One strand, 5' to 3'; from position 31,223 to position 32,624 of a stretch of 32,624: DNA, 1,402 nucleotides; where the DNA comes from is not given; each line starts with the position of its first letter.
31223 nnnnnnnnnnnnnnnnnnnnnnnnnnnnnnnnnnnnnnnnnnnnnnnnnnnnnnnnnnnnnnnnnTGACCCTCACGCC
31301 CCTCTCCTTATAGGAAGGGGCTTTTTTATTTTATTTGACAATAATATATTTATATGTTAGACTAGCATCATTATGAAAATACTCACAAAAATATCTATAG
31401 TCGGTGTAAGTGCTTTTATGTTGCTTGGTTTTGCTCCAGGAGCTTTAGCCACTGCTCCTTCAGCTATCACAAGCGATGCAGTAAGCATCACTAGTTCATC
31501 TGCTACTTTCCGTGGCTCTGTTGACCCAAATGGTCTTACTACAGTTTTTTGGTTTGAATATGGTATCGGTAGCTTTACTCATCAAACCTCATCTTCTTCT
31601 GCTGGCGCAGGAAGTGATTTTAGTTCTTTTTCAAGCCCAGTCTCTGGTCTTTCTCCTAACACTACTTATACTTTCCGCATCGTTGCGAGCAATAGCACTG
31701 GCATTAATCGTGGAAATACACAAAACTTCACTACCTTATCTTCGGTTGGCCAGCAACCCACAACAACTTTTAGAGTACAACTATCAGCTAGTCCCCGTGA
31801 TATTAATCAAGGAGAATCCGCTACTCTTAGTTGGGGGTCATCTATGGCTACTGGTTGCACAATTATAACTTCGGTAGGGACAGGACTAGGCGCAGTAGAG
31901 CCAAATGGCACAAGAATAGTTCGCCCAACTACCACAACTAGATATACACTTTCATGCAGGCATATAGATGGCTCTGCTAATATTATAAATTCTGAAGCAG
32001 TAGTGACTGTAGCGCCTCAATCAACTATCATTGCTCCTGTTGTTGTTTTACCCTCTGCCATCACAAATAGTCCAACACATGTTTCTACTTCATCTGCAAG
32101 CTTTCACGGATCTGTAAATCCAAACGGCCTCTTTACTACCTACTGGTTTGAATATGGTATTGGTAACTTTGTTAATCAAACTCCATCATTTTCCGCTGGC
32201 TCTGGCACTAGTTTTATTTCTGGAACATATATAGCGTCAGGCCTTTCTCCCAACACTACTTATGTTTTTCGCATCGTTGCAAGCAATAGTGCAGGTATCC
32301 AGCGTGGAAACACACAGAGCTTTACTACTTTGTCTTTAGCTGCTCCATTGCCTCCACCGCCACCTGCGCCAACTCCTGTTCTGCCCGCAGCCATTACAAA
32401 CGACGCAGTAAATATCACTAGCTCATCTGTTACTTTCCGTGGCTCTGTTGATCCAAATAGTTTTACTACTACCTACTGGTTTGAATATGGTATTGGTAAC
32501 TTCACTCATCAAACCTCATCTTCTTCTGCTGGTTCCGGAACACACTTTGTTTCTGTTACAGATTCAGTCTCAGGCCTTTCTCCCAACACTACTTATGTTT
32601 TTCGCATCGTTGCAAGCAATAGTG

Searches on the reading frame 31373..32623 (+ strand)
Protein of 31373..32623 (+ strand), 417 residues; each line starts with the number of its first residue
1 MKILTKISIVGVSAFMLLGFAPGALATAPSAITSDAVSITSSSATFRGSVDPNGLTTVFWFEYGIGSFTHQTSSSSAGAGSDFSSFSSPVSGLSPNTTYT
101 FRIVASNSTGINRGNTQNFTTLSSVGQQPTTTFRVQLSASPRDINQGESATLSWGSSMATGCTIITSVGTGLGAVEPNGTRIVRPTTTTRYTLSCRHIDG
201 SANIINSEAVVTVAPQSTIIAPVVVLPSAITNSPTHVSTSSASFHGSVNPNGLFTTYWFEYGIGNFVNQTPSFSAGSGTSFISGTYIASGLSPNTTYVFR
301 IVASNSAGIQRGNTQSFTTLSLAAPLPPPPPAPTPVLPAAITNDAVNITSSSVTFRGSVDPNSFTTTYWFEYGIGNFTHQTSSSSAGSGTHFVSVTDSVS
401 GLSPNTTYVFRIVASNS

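Call 11: search_protein_families(library=pfam, proteins=[window:31373-32623:+], max_evalue=1)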
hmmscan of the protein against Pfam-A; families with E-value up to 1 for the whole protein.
window:31373-32623:+ (417 aa): 9 families
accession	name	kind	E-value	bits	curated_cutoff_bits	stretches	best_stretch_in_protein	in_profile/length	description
PF16656.11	Pur_ac_phosph_N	-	2.6e-12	47.6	30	3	70-121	43-93/93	Purple acid Phosphatase, N-terminal domain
PF25059.1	FN3_DSCAM-DSCAML_C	-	5.6e-12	46.3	39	2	284-325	45-85/89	DSCAM/DSCAML C-terminal Fn3-like domain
PF00041.27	fn3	-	1.6e-10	41.5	25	3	283-312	48-77/84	Fibronectin type III domain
PF23376.1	Fn3_VIN3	-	2.3e-06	28.5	33.9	0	84-122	58-96/99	VIN3-like, fibronectin type-III domain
PF17964.7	Big_10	-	0.00024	21.8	22.9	0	92-125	48-81/164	Bacterial Ig domain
PF16893.11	fn3_2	-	0.0087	16.6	27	0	84-115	52-83/89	Fibronectin type III domain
PF06510.16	DUF1102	-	0.013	16.1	22.2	0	288-306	40-58/141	Protein of unknown function (DUF1102)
PF24584.1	Ig_CYK3_C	-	0.11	13.2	27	0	93-130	18-55/105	CYK3 C-terminal Ig-like domain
PF10179.15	NDNF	-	0.14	12.7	27.3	0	90-108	93-111/127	Neuron-derived neurotrophic factor, first Fn(III) domain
